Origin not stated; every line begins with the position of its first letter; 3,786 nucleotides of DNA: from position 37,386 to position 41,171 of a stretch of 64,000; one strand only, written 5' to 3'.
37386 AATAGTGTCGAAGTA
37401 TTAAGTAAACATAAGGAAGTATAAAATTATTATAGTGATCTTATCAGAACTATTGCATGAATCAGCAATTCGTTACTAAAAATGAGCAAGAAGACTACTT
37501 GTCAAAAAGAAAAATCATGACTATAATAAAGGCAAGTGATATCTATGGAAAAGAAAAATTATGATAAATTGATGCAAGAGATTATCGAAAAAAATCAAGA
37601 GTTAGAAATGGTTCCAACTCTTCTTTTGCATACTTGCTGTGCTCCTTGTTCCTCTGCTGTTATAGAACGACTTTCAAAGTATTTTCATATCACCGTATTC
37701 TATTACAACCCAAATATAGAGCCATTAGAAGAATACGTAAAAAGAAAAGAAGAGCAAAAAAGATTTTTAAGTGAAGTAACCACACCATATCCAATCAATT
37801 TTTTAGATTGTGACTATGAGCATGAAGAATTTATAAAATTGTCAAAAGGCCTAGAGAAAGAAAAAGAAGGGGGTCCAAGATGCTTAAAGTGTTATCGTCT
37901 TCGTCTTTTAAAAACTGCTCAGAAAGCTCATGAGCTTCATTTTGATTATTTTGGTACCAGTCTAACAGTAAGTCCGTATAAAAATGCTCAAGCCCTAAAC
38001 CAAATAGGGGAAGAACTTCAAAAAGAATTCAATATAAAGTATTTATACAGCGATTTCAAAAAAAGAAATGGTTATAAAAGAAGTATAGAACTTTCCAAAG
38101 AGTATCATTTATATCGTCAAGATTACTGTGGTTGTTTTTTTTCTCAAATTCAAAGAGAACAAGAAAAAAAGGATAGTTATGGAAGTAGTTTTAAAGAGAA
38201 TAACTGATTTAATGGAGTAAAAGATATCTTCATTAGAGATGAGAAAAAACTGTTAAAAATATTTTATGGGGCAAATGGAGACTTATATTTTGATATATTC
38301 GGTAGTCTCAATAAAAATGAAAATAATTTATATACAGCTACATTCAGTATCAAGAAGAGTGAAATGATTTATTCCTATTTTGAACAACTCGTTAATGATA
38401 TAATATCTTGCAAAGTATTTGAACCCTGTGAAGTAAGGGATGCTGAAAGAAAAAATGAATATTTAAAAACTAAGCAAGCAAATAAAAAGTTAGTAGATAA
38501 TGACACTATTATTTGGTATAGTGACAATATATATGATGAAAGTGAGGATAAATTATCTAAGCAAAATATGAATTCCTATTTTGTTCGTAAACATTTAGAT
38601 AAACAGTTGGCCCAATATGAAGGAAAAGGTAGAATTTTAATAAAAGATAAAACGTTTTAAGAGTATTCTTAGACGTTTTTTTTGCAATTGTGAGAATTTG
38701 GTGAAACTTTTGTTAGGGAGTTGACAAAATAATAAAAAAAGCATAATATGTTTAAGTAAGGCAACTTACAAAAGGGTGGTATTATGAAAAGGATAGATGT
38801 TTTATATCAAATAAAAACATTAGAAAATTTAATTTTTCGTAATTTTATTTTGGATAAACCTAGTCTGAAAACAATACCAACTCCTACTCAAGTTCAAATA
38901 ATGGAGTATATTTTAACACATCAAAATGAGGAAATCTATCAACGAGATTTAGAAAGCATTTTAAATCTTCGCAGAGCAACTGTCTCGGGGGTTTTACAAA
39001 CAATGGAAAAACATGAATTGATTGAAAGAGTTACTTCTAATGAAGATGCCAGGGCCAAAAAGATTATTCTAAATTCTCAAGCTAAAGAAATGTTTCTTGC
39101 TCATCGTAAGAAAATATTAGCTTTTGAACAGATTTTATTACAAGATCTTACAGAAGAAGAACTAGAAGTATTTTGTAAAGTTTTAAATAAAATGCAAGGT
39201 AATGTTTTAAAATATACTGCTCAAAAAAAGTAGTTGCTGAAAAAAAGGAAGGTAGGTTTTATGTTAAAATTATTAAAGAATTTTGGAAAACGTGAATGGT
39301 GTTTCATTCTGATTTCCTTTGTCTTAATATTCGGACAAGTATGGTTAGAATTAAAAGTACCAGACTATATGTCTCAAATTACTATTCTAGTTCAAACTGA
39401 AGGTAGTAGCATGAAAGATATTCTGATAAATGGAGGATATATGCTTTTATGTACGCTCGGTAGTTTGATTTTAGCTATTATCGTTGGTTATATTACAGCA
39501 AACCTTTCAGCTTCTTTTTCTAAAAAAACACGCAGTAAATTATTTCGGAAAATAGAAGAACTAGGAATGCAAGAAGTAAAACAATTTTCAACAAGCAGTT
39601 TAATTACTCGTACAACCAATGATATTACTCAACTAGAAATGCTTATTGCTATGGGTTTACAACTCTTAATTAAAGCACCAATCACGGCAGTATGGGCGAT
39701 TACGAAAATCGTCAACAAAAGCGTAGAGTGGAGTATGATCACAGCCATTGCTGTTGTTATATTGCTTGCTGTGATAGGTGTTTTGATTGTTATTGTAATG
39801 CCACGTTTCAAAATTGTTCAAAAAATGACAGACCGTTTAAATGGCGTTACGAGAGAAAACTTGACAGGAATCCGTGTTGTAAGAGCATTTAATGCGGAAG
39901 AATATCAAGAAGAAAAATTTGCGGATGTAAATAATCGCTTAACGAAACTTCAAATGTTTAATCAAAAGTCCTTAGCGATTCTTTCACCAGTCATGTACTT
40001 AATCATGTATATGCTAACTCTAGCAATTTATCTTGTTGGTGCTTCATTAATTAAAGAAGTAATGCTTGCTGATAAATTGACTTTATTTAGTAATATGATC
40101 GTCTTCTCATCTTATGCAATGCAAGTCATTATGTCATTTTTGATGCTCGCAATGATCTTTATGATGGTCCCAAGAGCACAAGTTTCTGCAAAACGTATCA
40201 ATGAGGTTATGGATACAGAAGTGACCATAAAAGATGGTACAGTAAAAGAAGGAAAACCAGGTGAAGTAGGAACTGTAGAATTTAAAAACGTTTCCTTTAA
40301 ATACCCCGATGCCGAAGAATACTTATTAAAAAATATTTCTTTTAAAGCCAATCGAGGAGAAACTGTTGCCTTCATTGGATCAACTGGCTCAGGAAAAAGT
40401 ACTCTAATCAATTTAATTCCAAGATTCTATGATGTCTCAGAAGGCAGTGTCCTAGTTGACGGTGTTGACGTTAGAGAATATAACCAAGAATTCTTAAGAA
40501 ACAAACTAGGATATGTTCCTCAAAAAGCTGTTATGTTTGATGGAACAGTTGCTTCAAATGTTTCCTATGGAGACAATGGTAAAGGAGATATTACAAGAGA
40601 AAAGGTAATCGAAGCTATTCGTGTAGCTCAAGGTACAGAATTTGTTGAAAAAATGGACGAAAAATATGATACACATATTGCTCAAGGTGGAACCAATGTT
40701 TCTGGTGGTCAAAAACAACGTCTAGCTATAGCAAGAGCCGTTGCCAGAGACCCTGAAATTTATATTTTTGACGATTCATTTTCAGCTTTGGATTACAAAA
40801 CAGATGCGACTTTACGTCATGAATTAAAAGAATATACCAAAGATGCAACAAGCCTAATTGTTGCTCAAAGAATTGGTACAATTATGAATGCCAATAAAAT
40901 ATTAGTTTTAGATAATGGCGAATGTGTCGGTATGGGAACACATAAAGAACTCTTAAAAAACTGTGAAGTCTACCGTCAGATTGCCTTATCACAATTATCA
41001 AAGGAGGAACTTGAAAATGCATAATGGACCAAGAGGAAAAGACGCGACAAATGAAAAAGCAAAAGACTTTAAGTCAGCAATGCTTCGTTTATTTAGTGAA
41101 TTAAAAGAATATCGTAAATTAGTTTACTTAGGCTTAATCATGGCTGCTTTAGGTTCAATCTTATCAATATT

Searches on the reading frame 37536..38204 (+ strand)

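Call 65: search_protein_families(library=pfam, proteins=[window:37536-38204:+], max_evalue=0.00001)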
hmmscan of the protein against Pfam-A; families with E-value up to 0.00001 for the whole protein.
window:37536-38204:+ (223 aa): 1 family
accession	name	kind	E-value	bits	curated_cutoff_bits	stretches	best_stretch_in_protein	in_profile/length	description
PF02677.20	QueH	-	7.5e-70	235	23.5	1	29-204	1-173/175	Epoxyqueuosine reductase QueH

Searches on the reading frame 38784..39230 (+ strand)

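Call 65: search_protein_families(library=pfam, proteins=[window:38784-39230:+], max_evalue=0.00001)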
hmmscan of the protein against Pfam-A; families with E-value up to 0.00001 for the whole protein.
window:38784-39230:+ (149 aa): 2 families
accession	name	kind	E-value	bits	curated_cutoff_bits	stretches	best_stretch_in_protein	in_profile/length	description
PF12802.13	MarR_2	-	2.4e-11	44.1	27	1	33-91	4-61/61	MarR family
PF01047.28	MarR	-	6.3e-11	42.4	24.6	1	33-91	2-58/59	MarR family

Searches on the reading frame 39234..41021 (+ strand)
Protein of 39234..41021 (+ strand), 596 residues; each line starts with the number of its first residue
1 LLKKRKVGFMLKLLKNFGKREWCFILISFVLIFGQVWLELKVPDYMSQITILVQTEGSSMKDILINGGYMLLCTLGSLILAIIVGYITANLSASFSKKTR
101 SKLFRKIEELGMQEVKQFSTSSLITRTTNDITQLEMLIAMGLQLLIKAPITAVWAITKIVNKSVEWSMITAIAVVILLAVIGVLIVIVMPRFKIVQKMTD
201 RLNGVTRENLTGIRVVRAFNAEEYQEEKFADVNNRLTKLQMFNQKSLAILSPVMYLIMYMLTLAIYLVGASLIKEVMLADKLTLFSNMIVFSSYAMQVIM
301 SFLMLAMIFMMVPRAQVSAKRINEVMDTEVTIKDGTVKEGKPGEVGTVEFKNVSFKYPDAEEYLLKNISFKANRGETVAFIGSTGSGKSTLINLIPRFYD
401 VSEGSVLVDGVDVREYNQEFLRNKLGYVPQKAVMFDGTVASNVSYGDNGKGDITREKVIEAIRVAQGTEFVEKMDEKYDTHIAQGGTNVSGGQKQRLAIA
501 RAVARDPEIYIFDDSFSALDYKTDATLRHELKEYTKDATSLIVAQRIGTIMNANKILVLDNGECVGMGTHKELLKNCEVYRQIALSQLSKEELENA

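Call 65: search_protein_families(library=pfam, proteins=[window:39234-41021:+], max_evalue=0.00001)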
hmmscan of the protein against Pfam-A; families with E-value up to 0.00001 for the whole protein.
window:39234-41021:+ (596 aa): 3 families
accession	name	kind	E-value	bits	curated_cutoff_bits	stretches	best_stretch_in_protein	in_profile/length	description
PF00005.33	ABC_tran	-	8.4e-31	107.8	25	1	365-516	1-136/137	ABC transporter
PF00664.28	ABC_membrane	-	3.8e-30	105.9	28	1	25-301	1-273/274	ABC transporter transmembrane region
PF02463.25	SMC_N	-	8.2e-06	25.8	40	0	188-557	135-209/220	RecF/RecN/SMC N terminal domain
